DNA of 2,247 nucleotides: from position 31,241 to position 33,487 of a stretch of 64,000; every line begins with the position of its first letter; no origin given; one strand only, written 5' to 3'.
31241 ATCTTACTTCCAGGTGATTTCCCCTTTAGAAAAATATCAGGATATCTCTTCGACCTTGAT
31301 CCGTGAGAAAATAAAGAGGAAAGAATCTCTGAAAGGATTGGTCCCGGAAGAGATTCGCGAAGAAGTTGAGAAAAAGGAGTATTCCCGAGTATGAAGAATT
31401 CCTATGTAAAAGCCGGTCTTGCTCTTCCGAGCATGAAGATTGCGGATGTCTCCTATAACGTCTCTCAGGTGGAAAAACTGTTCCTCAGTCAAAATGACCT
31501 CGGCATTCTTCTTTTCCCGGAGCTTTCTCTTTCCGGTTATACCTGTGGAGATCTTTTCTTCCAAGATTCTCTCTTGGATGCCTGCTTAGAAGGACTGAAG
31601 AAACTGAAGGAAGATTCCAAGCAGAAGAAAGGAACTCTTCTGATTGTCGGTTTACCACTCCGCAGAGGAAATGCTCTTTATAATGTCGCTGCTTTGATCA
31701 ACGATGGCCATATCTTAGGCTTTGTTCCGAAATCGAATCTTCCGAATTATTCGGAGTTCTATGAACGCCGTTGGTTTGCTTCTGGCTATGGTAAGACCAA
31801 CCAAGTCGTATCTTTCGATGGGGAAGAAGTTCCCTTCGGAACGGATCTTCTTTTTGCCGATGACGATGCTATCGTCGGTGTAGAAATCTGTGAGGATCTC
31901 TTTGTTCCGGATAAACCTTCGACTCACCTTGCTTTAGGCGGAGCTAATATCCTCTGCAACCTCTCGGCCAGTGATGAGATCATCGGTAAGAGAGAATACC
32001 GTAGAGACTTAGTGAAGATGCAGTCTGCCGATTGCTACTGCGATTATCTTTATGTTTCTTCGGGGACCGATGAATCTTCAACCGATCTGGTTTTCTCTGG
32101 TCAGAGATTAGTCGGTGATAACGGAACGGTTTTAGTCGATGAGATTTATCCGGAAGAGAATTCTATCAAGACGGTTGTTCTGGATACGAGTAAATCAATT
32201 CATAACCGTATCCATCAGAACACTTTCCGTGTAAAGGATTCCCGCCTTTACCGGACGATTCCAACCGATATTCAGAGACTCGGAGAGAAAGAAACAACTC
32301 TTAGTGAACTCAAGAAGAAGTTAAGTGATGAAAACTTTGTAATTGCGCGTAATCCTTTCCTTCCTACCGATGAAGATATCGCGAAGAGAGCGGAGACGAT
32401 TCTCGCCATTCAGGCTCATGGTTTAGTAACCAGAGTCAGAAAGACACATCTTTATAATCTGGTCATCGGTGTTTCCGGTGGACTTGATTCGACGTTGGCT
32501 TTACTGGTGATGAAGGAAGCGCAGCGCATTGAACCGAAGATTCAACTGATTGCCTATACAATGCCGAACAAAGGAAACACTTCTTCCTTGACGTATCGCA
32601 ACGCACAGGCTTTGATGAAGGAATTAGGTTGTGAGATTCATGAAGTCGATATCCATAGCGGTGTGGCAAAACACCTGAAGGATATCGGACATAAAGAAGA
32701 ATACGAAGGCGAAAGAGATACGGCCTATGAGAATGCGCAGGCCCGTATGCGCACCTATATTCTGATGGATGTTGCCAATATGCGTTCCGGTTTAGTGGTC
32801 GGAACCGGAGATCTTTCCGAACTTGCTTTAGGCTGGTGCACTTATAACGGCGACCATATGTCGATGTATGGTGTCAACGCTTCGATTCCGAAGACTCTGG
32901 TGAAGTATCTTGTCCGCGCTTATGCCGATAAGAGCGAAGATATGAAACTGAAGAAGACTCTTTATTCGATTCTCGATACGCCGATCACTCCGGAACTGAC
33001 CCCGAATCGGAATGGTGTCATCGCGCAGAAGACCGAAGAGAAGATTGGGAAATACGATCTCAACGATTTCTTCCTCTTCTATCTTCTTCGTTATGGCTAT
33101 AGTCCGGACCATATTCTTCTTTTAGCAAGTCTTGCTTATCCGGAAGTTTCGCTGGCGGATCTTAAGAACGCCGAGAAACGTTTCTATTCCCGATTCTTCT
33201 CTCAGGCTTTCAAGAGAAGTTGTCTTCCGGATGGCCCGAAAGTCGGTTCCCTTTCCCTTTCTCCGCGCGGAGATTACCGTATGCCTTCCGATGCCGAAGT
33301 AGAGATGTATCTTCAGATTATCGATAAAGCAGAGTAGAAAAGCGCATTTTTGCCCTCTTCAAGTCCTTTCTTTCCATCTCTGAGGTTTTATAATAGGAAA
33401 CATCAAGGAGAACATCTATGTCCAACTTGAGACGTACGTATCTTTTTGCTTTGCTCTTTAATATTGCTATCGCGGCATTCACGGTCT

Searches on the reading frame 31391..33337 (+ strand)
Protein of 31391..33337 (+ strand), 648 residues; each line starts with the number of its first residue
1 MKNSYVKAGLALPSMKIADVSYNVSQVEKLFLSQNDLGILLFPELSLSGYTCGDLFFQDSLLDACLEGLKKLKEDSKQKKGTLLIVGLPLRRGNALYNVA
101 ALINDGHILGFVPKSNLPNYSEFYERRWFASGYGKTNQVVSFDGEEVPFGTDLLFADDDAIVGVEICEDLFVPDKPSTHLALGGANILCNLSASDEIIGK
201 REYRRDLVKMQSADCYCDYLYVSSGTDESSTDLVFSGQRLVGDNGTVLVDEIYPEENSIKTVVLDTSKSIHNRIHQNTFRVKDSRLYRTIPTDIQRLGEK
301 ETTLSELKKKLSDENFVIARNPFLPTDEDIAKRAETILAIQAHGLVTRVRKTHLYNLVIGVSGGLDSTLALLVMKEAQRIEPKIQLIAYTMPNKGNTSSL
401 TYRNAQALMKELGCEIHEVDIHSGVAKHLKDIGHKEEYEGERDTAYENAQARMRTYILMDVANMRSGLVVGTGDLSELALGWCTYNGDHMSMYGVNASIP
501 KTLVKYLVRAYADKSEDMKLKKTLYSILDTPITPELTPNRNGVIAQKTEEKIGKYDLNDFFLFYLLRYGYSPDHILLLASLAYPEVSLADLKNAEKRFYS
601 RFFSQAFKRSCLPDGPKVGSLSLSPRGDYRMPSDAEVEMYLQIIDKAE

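Call 77: find_encoding_contigs(protein=window:31391-33337:+, flank=10000, max_places=1)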
Protein window:31391-33337:+ (648 aa): 12 contigs read that carry it; 1 place shown.
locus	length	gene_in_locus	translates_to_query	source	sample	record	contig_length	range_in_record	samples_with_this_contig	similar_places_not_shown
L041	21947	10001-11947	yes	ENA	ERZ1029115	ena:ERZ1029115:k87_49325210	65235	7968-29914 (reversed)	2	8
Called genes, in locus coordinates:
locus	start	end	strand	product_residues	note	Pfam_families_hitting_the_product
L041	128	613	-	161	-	PF27709:UCP014422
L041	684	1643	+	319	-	-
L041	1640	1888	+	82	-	-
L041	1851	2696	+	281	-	PF08543:Phos_pyr_kin, PF00294:PfkB (weak)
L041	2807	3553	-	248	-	PF02357:NusG, PF00467:KOW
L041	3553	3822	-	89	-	PF00584:SecE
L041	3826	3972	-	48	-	PF00471:Ribosomal_L33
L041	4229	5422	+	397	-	PF19583:ODP, PF00258:Flavodoxin_1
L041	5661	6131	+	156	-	PF00011:HSP20, PF17886:ArsA_HSP20 (weak)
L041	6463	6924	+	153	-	PF00011:HSP20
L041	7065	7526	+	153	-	-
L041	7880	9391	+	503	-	PF17767:NAPRTase_N, PF17956:NAPRTase_C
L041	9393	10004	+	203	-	PF01467:CTP_transf_like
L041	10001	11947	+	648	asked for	PF00795:CN_hydrolase, PF02540:NAD_synthase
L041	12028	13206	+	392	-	-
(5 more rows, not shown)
